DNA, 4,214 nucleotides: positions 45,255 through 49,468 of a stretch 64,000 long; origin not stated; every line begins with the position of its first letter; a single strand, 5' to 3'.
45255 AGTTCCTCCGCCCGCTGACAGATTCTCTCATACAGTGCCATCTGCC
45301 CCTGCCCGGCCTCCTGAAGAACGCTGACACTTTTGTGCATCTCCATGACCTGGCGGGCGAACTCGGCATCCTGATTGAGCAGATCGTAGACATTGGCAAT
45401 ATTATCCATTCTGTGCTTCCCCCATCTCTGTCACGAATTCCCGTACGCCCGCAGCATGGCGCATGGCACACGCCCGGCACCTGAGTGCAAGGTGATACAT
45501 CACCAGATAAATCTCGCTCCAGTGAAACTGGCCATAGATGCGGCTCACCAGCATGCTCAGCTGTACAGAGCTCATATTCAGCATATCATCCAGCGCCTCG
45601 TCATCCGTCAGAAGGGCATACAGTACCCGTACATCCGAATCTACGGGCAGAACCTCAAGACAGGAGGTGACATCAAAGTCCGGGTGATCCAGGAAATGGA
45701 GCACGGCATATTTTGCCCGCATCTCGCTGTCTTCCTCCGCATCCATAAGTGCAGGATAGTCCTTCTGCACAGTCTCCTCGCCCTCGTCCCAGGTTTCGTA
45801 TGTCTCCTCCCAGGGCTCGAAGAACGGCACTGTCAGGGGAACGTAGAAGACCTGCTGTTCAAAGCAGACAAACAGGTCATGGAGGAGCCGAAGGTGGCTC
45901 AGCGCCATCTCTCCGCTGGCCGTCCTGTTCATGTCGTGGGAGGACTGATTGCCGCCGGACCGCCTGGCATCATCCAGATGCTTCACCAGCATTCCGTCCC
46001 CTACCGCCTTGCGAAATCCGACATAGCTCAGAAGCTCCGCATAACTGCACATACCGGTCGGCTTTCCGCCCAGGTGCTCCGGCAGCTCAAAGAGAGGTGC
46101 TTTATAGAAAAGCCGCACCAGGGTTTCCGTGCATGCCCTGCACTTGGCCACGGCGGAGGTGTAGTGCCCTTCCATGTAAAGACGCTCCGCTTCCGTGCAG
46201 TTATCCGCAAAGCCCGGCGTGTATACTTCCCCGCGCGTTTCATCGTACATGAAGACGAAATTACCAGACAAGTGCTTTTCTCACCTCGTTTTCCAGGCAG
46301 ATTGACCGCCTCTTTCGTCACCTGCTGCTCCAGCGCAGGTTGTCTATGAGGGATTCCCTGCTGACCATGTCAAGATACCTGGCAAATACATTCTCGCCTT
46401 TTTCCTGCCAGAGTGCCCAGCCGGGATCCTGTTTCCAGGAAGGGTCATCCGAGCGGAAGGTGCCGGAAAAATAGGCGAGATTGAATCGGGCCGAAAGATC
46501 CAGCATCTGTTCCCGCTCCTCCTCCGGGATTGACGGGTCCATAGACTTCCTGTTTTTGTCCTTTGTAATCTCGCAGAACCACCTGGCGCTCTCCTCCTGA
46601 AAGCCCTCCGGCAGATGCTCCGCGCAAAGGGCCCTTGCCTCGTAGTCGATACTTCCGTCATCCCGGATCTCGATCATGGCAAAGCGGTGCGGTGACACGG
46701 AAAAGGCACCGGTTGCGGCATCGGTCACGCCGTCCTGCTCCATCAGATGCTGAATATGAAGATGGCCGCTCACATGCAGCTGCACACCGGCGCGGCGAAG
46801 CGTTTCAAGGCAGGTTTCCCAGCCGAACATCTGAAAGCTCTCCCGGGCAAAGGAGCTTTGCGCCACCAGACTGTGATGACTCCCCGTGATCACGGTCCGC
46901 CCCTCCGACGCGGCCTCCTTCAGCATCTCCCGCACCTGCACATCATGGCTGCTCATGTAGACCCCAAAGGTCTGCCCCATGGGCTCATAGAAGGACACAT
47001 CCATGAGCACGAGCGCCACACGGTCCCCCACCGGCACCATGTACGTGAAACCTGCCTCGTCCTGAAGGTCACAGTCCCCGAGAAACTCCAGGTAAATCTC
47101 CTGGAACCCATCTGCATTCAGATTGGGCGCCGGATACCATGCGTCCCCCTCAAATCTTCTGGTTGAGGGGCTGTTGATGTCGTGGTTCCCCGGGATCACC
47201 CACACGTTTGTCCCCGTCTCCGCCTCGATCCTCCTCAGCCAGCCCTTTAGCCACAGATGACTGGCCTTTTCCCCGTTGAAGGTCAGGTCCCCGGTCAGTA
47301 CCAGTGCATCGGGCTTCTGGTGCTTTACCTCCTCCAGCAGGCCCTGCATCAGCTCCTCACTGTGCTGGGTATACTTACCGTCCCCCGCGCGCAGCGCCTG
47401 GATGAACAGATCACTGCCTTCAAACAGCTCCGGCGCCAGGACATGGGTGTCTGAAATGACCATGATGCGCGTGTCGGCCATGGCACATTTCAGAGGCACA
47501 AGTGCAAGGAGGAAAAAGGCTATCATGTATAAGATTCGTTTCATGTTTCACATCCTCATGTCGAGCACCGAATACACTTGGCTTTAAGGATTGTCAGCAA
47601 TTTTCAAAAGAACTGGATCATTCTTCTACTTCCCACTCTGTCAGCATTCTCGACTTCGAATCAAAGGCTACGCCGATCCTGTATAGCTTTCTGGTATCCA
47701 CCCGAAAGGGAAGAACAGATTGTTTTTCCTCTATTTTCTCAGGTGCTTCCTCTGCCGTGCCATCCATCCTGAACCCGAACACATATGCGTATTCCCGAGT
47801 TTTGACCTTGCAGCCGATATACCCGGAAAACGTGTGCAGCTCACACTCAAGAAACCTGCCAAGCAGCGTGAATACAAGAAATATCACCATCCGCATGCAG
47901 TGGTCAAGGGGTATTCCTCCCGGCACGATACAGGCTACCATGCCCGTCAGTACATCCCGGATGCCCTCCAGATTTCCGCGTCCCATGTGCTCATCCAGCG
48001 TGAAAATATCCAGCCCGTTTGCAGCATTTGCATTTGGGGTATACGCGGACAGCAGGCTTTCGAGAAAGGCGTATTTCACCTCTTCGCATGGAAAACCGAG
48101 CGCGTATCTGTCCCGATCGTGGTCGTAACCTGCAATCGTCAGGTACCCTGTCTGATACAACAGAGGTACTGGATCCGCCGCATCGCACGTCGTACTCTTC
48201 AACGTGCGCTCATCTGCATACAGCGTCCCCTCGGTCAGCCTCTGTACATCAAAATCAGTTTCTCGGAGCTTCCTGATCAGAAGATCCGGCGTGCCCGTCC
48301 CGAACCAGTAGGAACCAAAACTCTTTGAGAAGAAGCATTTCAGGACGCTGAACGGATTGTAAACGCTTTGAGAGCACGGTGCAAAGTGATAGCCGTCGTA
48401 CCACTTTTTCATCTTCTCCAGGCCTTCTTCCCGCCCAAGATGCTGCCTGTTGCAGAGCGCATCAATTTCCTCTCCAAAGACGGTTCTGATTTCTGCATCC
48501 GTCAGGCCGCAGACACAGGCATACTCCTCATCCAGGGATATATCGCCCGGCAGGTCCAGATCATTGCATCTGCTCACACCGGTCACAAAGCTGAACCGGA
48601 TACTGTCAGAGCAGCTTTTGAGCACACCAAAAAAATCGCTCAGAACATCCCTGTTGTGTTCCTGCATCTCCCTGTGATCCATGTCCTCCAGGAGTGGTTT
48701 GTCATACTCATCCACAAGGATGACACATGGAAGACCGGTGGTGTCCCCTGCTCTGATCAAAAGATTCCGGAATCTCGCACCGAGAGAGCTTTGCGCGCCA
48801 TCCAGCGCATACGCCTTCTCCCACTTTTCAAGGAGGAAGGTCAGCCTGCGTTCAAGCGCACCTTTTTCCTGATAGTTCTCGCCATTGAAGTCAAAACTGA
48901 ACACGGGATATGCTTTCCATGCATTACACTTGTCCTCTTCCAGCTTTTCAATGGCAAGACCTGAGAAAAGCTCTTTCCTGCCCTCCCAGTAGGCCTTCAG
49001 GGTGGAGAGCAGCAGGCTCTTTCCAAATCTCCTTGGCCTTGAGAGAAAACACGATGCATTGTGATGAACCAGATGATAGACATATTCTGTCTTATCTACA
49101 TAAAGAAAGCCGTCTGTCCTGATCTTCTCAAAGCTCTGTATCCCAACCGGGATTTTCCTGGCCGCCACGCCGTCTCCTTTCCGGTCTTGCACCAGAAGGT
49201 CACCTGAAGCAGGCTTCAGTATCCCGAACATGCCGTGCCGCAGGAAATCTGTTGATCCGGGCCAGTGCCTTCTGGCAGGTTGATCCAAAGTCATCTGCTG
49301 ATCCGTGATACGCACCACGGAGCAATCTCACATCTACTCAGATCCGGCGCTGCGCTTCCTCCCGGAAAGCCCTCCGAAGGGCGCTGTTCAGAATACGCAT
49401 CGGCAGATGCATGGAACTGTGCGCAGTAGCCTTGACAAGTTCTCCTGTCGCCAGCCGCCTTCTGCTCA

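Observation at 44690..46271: Translationally coupled DUF4145 / coiled-coil two-gene cassette: best candidate for an undescribed conflict (defence or toxin-type) system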

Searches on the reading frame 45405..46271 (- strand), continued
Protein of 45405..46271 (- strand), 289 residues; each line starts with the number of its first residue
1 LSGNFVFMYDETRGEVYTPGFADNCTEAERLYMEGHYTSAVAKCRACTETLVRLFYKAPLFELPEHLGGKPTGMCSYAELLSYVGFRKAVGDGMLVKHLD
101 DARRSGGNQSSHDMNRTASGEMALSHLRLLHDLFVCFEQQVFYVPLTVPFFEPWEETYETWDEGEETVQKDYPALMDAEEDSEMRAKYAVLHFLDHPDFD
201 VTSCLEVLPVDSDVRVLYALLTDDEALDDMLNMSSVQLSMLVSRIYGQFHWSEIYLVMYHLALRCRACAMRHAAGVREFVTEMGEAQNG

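Call 92: find_encoding_contigs(protein=P0016, flank=6000, max_places=3)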
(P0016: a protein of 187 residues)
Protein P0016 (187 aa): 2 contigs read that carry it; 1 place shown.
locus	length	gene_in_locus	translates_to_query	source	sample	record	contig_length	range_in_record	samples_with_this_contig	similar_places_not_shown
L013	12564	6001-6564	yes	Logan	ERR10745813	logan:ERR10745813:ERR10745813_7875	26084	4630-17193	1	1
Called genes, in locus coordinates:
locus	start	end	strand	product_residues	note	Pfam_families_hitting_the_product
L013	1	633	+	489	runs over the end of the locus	PF07714:PK_Tyr_Ser-Thr, PF14531:Kinase-like (faint), PF00069:Pkinase, PF03109:ABC1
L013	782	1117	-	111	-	PF12844:HTH_19, PF13560:HTH_31, PF01381:HTH_3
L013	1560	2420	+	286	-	PF13240:Zn_Ribbon_1 (weak)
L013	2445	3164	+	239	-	-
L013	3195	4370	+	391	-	-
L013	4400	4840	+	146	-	-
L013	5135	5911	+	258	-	PF12787:EcsC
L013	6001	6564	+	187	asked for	PF13643:DUF4145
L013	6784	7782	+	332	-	-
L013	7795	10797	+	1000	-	-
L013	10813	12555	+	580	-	PF14412:AHH (weak)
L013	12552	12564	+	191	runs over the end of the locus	PF07791:Imm11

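Call 93: find_encoding_contigs(protein=P0020, flank=6000, max_places=3)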
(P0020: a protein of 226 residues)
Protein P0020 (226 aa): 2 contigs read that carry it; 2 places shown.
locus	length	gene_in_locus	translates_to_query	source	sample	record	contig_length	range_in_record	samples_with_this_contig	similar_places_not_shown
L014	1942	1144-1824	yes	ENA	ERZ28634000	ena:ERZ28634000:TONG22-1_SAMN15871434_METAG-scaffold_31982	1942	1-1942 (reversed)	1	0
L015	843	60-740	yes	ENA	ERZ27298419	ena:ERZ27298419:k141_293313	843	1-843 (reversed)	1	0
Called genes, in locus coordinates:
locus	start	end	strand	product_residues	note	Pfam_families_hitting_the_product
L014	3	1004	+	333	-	?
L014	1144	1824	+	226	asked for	PF13643:DUF4145 (weak)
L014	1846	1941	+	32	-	?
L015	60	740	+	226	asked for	PF13643:DUF4145 (weak)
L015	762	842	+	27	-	?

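Call 100: search_solved_structures(query=L010:2-1873:+, max_evalue=0.001)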
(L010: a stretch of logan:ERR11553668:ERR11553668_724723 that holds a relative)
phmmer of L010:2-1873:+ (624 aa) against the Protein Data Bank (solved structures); distinct sequences matched with E-value up to 0.001: 3.
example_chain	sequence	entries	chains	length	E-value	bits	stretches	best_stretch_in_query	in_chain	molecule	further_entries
7lo5_A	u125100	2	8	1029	1e-26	96.7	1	23-497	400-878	Site-specific DNA-methyltransferase (adenine-specific)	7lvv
4xqk_A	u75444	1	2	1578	1.5e-21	79.6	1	25-521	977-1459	LlaBIII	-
5ffj_A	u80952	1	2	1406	3.5e-17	65.2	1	25-433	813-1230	Endonuclease and methylase LlaGI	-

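Call 101: search_solved_structures(query=L009:3-626:+, max_evalue=0.01)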
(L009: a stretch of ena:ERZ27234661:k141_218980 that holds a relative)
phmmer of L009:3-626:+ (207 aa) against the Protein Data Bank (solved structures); distinct sequences matched with E-value up to 0.01: 0.

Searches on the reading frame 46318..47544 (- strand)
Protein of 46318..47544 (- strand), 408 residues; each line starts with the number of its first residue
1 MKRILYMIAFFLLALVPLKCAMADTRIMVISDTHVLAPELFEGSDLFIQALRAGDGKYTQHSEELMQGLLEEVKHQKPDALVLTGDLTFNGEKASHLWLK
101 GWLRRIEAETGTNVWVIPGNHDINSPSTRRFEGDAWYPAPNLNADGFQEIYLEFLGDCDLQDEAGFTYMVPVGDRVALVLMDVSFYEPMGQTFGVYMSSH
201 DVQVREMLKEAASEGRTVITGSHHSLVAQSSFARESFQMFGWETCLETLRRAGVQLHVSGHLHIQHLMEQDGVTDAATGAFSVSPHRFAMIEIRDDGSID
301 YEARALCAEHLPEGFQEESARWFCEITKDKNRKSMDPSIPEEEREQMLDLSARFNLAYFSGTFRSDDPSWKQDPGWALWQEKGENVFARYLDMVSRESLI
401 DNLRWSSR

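Call 27: search_protein_families(library=pfam, proteins=[window:46318-47544:-], max_evalue=0.001)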
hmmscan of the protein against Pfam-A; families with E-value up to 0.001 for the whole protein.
window:46318-47544:- (408 aa): 3 families
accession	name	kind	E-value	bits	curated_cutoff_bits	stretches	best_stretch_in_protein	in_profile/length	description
PF00149.33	Metallophos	-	1.5e-16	61.9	21.5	1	26-264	2-190/191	Calcineurin-like phosphoesterase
PF17839.6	CNP_C_terminal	-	2.7e-07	31.7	27.8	1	315-397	19-104/108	C-terminal domain of cyclic nucleotide phosphodiesterase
PF12850.12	Metallophos_2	-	1.2e-06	29.1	27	1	26-279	2-133/154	Calcineurin-like phosphoesterase superfamily domain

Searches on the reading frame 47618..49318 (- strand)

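Call 27: search_protein_families(library=pfam, proteins=[window:47618-49318:-], max_evalue=0.001)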
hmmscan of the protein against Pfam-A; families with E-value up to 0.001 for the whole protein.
window:47618-49318:- (566 aa): 2 families
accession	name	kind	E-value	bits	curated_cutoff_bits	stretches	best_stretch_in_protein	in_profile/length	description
PF09820.16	AAA-ATPase_like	-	4.1e-63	213.3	26.1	1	57-252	1-196/201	Predicted AAA-ATPase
PF08011.17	PDDEXK_9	-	8.6e-09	35.8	25.5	1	475-562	6-105/105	PD-(D/E)XK nuclease superfamily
